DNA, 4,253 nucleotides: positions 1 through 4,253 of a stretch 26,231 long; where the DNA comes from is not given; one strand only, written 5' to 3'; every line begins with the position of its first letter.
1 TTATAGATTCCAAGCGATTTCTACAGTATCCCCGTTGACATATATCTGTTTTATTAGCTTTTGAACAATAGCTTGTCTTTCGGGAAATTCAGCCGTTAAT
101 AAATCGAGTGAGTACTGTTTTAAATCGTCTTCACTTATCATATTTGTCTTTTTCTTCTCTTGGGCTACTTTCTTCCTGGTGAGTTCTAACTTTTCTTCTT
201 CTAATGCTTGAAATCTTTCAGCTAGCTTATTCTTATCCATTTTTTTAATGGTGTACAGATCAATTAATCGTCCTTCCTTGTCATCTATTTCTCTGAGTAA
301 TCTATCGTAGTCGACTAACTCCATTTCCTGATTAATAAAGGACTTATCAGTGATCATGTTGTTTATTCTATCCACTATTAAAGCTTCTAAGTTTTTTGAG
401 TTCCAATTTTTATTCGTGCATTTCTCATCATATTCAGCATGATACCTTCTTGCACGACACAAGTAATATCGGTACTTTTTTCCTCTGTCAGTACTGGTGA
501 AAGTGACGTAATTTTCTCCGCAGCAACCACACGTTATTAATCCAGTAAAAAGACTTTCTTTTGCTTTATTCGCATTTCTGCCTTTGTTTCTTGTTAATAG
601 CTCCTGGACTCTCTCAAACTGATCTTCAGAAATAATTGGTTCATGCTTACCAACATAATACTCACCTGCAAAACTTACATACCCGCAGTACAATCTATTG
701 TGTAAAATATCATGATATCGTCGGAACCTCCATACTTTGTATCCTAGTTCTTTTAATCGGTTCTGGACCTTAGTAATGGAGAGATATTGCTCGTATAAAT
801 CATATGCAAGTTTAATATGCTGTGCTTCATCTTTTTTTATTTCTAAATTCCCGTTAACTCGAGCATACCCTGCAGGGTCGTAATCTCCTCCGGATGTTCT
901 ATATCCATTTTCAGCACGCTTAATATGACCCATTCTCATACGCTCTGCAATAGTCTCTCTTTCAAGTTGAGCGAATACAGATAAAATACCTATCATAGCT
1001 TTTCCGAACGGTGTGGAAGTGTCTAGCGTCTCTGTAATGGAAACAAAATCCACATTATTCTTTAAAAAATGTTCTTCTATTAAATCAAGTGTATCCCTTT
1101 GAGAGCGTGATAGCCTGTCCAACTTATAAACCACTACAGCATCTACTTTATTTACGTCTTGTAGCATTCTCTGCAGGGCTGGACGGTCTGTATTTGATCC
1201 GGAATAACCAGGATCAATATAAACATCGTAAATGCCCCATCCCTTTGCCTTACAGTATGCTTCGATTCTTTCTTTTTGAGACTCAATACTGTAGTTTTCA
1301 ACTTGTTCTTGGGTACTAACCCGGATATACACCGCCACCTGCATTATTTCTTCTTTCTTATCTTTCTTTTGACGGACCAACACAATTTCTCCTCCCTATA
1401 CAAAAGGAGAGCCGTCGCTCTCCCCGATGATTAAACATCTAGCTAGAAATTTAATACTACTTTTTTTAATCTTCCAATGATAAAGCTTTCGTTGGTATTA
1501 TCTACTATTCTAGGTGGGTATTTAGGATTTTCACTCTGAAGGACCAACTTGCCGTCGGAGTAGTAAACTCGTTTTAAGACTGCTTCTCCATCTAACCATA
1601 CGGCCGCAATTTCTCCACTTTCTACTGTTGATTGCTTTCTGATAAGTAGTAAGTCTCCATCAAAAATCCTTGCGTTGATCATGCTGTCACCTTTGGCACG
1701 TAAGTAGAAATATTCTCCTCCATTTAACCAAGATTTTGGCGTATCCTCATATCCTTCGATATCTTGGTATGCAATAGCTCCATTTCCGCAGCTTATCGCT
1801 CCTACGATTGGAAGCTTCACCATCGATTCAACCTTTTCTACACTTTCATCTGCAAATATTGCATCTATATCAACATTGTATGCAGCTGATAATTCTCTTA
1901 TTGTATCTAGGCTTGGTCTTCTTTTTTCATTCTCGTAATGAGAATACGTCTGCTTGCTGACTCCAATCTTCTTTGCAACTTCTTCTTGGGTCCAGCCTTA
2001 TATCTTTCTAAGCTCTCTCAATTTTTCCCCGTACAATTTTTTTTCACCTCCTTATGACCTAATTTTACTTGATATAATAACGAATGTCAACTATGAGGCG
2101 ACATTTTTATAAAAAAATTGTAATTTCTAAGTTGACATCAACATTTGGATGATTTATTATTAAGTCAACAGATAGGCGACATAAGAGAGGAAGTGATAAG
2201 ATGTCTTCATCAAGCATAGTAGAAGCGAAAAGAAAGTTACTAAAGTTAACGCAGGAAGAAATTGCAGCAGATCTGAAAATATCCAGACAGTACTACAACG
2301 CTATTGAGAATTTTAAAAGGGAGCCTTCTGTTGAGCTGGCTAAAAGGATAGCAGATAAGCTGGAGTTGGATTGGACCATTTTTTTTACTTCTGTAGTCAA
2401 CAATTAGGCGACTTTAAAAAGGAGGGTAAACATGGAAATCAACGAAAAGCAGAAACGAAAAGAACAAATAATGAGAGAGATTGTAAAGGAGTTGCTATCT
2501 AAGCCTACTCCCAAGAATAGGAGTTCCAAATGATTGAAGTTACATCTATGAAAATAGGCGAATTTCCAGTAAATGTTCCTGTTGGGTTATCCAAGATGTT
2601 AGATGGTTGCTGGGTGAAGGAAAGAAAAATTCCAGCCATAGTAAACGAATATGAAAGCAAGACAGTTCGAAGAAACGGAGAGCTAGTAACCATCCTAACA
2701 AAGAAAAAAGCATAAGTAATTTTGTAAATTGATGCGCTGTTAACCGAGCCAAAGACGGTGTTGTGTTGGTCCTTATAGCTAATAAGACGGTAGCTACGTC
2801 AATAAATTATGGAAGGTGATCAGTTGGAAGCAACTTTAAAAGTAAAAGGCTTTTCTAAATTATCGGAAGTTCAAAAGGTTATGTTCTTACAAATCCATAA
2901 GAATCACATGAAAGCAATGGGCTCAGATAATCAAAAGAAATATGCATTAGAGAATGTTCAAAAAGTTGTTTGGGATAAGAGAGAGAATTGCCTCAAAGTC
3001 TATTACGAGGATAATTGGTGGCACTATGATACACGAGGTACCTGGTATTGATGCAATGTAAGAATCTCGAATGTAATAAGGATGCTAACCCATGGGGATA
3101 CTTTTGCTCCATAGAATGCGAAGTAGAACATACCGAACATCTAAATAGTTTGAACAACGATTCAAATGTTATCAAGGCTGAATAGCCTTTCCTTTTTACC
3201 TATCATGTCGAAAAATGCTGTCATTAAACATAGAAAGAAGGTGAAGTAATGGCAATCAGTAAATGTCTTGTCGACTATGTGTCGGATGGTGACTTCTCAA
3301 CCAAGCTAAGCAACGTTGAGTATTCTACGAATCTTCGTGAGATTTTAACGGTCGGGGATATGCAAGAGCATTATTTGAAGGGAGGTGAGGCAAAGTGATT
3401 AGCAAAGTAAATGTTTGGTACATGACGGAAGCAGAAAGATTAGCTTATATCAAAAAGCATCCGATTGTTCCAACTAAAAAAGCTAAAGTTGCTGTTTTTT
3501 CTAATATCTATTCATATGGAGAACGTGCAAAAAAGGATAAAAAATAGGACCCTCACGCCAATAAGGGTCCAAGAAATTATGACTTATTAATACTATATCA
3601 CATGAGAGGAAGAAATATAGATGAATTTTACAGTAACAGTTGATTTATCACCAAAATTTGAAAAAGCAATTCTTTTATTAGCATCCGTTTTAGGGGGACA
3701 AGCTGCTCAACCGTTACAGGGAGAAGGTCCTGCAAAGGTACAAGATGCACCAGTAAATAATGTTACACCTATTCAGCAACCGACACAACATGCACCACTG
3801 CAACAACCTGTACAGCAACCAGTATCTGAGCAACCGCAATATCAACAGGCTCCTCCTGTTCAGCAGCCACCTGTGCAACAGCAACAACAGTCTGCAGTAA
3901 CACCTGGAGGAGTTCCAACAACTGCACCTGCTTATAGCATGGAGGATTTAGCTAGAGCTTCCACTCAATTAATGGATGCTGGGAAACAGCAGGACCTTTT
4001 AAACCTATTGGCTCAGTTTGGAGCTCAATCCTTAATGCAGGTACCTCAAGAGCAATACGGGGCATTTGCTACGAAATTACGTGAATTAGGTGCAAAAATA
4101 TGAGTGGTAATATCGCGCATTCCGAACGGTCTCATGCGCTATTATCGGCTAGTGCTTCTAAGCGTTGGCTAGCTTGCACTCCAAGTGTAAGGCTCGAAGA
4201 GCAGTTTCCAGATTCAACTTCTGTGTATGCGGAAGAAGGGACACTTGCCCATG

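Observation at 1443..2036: CI/LexA-like repressor is broken by a single in-frame TAA in its HTH domain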

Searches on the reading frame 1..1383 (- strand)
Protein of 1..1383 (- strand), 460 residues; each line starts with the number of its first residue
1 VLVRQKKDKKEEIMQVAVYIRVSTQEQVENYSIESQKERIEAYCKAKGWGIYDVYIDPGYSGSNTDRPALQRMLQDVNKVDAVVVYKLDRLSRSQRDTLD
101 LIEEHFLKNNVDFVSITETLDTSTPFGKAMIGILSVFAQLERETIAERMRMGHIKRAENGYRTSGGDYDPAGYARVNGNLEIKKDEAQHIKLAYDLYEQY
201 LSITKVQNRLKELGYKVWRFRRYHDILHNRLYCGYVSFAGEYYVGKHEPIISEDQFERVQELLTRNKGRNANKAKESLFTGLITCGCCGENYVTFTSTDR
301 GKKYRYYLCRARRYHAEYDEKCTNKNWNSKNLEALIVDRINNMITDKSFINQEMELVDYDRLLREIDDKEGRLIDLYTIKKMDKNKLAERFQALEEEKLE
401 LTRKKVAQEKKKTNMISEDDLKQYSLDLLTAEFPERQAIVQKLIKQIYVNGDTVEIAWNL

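Call 5: search_protein_families(library=pfam, proteins=[window:1-1383:-])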
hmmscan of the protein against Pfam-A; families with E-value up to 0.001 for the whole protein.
window:1-1383:- (460 aa): 3 families
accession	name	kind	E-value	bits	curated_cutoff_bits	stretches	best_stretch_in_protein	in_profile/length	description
PF00239.26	Resolvase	-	1.7e-45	155.1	23.3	1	16-160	1-143/145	Resolvase, N terminal domain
PF13408.12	Zn_ribbon_recom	-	6.1e-14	52.6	25.3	1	278-341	1-58/58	Recombinase zinc beta ribbon domain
PF07508.19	Recombinase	-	6.7e-14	52.4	21.1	1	185-266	2-102/102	Recombinase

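Call 44: find_encoding_contigs(protein=window:1-1383:-, flank=4000, max_places=8)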
Protein window:1-1383:- (460 aa): no gene with exactly this product is on record in the collection.

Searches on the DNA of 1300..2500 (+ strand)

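Call 4: search_dna_similar(query=window:1300-2500:+, collection=phages, mode=near, max_rows=30)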
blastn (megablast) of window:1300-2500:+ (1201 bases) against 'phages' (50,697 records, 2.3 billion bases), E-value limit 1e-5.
No match.

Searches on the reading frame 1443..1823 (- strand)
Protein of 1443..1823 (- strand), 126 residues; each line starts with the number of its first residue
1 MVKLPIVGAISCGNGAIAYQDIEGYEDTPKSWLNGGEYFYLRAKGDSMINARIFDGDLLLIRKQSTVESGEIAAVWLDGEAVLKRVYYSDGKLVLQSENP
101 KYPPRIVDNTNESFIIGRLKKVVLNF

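Call 7: find_encoding_contigs(protein=window:1443-1823:-, flank=3000, max_places=10)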
Protein window:1443-1823:- (126 aa): no gene with exactly this product is on record in the collection.

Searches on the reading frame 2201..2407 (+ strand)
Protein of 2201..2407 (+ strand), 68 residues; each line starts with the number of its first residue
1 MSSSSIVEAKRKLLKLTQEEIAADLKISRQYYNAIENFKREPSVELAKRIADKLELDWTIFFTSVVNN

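Call 5: search_protein_families(library=pfam, proteins=[window:2201-2407:+])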
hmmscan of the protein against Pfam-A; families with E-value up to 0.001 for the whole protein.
window:2201-2407:+ (68 aa): 4 families
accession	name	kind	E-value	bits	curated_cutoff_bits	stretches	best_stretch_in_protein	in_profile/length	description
PF01381.28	HTH_3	-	3.5e-14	53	23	1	8-59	2-53/55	Helix-turn-helix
PF12844.13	HTH_19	-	2.5e-08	34.1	30.2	1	11-57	8-54/64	Helix-turn-helix domain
PF13560.12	HTH_31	-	2.2e-05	25.1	27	1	15-57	14-57/64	Helix-turn-helix domain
PF13413.12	HTH_25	-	0.00049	20.3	24.6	0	9-37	4-32/62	Helix-turn-helix domain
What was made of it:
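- Closest known: LexA / lambda-CI-type self-cleaving repressors. Different: The N-terminal domain is an XRE/HTH_3 fold, not the LexA winged helix (call 5).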

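Call 20: find_encoding_contigs(protein=window:2201-2407:+, flank=10000, max_places=10)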
Protein window:2201-2407:+ (68 aa): 21 contigs read that carry it; 10 places shown.
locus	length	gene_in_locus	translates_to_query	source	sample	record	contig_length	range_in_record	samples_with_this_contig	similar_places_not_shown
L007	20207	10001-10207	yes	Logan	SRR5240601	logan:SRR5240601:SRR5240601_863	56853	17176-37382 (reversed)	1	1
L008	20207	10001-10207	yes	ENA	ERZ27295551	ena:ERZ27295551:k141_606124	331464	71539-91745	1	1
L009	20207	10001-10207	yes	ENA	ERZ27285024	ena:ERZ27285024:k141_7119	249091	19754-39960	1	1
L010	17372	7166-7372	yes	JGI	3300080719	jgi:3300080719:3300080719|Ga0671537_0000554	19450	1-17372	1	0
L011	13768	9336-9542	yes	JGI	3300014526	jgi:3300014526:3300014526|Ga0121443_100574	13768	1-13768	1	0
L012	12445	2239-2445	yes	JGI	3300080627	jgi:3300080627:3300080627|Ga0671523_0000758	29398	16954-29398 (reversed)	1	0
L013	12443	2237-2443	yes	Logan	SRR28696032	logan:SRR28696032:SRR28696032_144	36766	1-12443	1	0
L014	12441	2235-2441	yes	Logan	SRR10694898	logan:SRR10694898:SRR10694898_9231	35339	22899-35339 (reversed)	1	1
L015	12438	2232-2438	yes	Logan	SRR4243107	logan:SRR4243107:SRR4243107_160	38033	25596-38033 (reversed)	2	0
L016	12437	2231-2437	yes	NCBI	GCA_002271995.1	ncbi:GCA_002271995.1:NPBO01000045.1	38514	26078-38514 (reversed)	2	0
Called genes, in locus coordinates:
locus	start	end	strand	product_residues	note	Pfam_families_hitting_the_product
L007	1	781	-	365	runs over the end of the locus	PF03816:LytR_cpsA_psr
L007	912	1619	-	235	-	PF01205:Impact_N, PF09186:DUF1949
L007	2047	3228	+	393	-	PF05384:DegS, PF07730:HisKA_3, PF02518:HATPase_c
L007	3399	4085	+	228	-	PF00072:Response_reg, PF00196:GerE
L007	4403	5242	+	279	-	PF02645:DegV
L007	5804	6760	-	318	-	-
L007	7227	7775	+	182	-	PF27511:ComFA_N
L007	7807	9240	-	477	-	PF00239:Resolvase, PF07508:Recombinase, PF13408:Zn_ribbon_recom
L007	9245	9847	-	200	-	PF12844:HTH_19, PF13560:HTH_31, PF01381:HTH_3, PF13443:HTH_26 (weak), PF00717:Peptidase_S24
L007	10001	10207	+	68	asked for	PF01381:HTH_3, PF12844:HTH_19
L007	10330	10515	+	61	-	-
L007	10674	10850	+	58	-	-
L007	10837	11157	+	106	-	-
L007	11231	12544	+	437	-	PF02463:SMC_N (faint), PF13175:AAA_15 (weak), PF13476:AAA_23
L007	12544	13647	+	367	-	PF13479:AAA_24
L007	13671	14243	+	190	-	-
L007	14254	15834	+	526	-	PF00270:DEAD, PF04851:ResIII, PF13604:AAA_30, PF18766:SWI2_SNF2, PF00271:Helicase_C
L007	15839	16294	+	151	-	PF08241:Methyltransf_11 (faint)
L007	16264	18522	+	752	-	PF08707:PriCT_2, PF13481:AAA_25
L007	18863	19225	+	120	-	-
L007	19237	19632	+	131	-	PF05866:RusA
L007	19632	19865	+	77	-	-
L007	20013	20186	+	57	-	PF08858:IDEAL (weak)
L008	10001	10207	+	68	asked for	PF01381:HTH_3, PF12844:HTH_19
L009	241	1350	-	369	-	PF03816:LytR_cpsA_psr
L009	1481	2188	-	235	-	PF01205:Impact_N, PF09186:DUF1949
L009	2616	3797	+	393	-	PF05384:DegS, PF07730:HisKA_3, PF02518:HATPase_c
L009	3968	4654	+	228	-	PF00072:Response_reg, PF00196:GerE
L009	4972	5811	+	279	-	PF02645:DegV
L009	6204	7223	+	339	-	PF08378:NERD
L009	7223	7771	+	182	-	PF27511:ComFA_N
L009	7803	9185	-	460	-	PF00239:Resolvase, PF07508:Recombinase, PF13408:Zn_ribbon_recom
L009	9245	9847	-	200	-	PF12844:HTH_19, PF13560:HTH_31, PF01381:HTH_3, PF13443:HTH_26 (weak), PF00717:Peptidase_S24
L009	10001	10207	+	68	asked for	PF01381:HTH_3, PF12844:HTH_19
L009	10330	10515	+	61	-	-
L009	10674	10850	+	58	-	-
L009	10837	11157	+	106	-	-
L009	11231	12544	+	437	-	PF02463:SMC_N (faint), PF13175:AAA_15, PF13476:AAA_23 (weak)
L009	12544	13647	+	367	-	PF13479:AAA_24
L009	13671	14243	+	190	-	-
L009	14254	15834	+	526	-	PF00270:DEAD, PF04851:ResIII, PF13604:AAA_30, PF18766:SWI2_SNF2, PF00271:Helicase_C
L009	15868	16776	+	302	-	PF01507:PAPS_reduct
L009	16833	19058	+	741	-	PF08707:PriCT_2, PF13481:AAA_25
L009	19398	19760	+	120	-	-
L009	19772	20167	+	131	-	PF05866:RusA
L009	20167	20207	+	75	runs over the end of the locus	-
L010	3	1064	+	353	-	?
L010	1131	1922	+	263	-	PF00072:Response_reg, PF00196:GerE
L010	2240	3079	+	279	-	PF02645:DegV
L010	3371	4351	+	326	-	PF08378:NERD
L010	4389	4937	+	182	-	PF27511:ComFA_N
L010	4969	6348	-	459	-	PF00239:Resolvase, PF07508:Recombinase, PF13408:Zn_ribbon_recom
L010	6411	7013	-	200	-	PF12844:HTH_19, PF13560:HTH_31, PF01381:HTH_3, PF13443:HTH_26 (weak), PF00717:Peptidase_S24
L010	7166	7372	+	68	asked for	PF01381:HTH_3, PF12844:HTH_19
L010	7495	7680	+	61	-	-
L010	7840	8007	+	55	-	-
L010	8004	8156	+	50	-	-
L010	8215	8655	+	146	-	-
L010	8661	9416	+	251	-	-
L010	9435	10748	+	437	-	PF02463:SMC_N (weak), PF13175:AAA_15, PF13476:AAA_23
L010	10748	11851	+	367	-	PF13479:AAA_24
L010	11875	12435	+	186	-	-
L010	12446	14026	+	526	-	PF00270:DEAD, PF04851:ResIII, PF13604:AAA_30, PF18766:SWI2_SNF2, PF00271:Helicase_C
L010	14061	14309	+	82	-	-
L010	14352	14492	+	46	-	-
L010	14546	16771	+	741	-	PF08707:PriCT_2, PF13481:AAA_25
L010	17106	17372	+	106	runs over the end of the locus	-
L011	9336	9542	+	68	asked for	PF01381:HTH_3, PF12844:HTH_19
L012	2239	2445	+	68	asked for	PF01381:HTH_3, PF12844:HTH_19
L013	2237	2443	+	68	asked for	PF01381:HTH_3, PF12844:HTH_19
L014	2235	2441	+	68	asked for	PF01381:HTH_3, PF12844:HTH_19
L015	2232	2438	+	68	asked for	PF01381:HTH_3, PF12844:HTH_19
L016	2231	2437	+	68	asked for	PF01381:HTH_3, PF12844:HTH_19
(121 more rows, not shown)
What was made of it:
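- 2201..2407 (+): Cro-like HTH_3 protein of 68 aa. The identical protein occurs on at least 21 other contigs, always next to an intact repressor where the neighbouring genes were shown. calls 5, 20
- Relatives' contigs often end at the att site 32-41 nt past the integrase stop (call 20), which implies integrated forms in those assemblies.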

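Call 30: list_cluster_members(proteins=[L007:2047-3228:+, L009:4972-5811:+, P0001])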
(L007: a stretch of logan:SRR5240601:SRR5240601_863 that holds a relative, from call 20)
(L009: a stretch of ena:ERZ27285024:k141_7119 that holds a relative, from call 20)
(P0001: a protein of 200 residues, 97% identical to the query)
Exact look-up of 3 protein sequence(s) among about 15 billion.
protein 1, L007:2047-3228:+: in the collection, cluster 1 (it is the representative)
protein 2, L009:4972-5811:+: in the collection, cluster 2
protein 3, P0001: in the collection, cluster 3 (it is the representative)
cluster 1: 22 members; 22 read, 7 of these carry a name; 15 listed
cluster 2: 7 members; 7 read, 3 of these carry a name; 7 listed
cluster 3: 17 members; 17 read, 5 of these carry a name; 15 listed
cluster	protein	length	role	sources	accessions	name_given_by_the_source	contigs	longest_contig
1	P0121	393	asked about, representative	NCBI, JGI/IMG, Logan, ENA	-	two-component system, NarL family, sensor histidine kinase DegS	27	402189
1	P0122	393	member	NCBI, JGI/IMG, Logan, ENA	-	two-component system, NarL family, sensor histidine kinase DegS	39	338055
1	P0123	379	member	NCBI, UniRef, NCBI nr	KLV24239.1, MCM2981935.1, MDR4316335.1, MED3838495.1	histidine kinase [Niallia circulans] | Signal transduction histidine-protein kinase/phosphatase DegS n=1 Tax=Niallia circulans ... | sensor histidine kinase [Niallia circulans]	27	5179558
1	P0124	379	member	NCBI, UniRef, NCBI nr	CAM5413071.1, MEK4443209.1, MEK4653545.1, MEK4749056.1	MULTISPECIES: sensor histidine kinase [Niallia] | Signal transduction histidine-protein kinase/phosphatase DegS n=1 Tax=Niallia circulans ... | sensor histidine kinase [Niallia circulans]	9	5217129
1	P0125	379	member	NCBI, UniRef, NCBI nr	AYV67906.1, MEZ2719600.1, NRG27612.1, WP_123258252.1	histidine kinase [Niallia circulans] | sensor histidine kinase n=1 Tax=Niallia circulans TaxID=1397 RepID=UPI000F456155 | sensor histidine kinase [Niallia circulans]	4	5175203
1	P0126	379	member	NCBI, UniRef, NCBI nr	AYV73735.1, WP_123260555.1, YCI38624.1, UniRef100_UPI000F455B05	sensor histidine kinase [Bacillus sp. PK3-056] | sensor histidine kinase n=1 Tax=Niallia circulans TaxID=1397 RepID=UPI000F455B05 | sensor histidine kinase [Niallia circulans]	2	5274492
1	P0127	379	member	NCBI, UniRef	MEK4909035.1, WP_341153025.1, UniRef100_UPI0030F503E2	sensor histidine kinase [Niallia sp. FSL M8-0099] | sensor histidine kinase n=1 Tax=Niallia sp. FSL M8-0099 TaxID=2954519 RepID=UPI0030F503E2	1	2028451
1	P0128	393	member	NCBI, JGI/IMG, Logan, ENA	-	-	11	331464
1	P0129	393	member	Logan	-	-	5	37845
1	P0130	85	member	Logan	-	-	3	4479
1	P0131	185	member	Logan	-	-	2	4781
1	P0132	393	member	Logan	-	-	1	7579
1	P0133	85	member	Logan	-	-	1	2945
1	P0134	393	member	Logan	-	-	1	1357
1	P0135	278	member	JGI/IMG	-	-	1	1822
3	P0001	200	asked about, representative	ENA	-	-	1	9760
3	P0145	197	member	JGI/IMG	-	repressor LexA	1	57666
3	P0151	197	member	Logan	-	-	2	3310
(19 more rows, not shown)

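Call 32: find_encoding_contigs(protein=P0151, flank=10000, max_places=10)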
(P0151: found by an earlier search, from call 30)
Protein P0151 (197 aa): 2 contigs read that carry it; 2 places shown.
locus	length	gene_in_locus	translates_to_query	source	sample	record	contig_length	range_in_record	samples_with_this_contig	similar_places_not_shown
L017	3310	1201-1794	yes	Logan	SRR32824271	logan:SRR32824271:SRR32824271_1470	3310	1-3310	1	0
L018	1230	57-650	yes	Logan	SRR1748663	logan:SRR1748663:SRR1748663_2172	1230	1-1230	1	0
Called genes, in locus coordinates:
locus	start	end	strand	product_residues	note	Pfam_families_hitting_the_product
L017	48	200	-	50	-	-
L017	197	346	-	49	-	-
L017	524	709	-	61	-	-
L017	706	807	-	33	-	-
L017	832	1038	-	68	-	PF01381:HTH_3, PF12844:HTH_19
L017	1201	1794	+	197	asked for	PF01381:HTH_3, PF12844:HTH_19, PF13443:HTH_26 (weak), PF13560:HTH_31, PF00717:Peptidase_S24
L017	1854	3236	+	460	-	PF00239:Resolvase, PF07508:Recombinase, PF13408:Zn_ribbon_recom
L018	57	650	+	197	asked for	PF01381:HTH_3, PF12844:HTH_19, PF13443:HTH_26 (weak), PF13560:HTH_31, PF00717:Peptidase_S24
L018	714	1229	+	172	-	?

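Call 33: find_encoding_contigs(protein=P0145, flank=10000, max_places=10)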
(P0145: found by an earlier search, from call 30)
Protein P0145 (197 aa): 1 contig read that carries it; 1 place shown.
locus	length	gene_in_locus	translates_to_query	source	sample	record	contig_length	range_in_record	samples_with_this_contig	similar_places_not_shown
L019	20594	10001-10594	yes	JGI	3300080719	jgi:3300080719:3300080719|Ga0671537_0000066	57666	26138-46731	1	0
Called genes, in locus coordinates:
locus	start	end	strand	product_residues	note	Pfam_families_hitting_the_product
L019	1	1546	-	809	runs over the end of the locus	PF05272:VapE-like_dom, PF19263:DUF5906 (weak)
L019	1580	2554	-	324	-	PF01078:Mg_chelatase, PF00004:AAA, PF17866:AAA_lid_6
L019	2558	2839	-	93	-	-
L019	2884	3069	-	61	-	-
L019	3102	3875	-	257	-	-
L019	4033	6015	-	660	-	PF00476:DNA_pol_A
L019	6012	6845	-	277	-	PF10991:Enc34_ssDNA-bd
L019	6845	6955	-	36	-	-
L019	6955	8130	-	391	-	PF10926:DUF2800, PF12705:PDDEXK_1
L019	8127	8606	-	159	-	-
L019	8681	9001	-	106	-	-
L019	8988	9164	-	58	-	-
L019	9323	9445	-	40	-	-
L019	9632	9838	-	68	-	PF01381:HTH_3, PF12844:HTH_19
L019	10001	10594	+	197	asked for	PF01381:HTH_3, PF12844:HTH_19, PF13443:HTH_26 (weak), PF13560:HTH_31, PF00717:Peptidase_S24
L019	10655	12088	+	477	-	PF00239:Resolvase, PF07508:Recombinase, PF13408:Zn_ribbon_recom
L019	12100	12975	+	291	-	-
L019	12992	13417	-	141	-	-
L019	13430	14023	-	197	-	PF13814:Replic_Relax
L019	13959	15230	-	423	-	PF01580:FtsK_SpoIIIE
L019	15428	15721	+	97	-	PF01381:HTH_3, PF13443:HTH_26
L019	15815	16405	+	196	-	PF11611:DUF4352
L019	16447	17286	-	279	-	PF00959:Phage_lysozyme, PF01476:LysM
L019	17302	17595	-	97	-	PF06946:Phage_holin_5_1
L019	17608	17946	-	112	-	-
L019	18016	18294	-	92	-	-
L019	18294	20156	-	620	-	PF26674:Prophage_tail_N2, PF06605:Prophage_tail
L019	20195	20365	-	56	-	-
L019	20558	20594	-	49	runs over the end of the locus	-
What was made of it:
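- In every locus for which neighbouring genes were listed, the same Cro sits beside a 197-200 aa repressor (calls 20, 32, 33). Related phages with 94-97% identical immunity regions co-occur in one sample (L010 and L019, both from 3300080719; calls 20, 33), and that situation favours local mis-assembly. Two such phages co-occur in one sample (calls 20, 33), so homoimmune helpers exist in nature.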

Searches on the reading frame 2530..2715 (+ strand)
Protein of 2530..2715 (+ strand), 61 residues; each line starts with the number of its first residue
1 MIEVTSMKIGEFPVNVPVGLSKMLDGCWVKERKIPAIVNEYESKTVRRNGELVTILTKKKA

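Call 26: search_protein_families(library=phrogs, proteins=[window:2530-2715:+], max_evalue=0.00001)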
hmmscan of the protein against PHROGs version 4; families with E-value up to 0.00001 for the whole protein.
window:2530-2715:+ (61 aa): 0 families

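Call 47: find_encoding_contigs(protein=window:2530-2715:+, flank=5000, max_places=10)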
Protein window:2530-2715:+ (61 aa): no gene with exactly this product is on record in the collection.

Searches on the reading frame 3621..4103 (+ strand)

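Call 26: search_protein_families(library=phrogs, proteins=[window:3621-4103:+], max_evalue=0.00001)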
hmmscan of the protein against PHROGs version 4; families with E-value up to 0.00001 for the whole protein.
window:3621-4103:+ (160 aa): 3 families
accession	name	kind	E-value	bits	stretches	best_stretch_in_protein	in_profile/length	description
phrog_18562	-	unknown function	2.8e-24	87.4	1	48-160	39-151/151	-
phrog_22695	-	unknown function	2e-22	81.2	1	34-160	46-152/152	-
phrog_3709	-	unknown function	1e-09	39.7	1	104-154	93-143/145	-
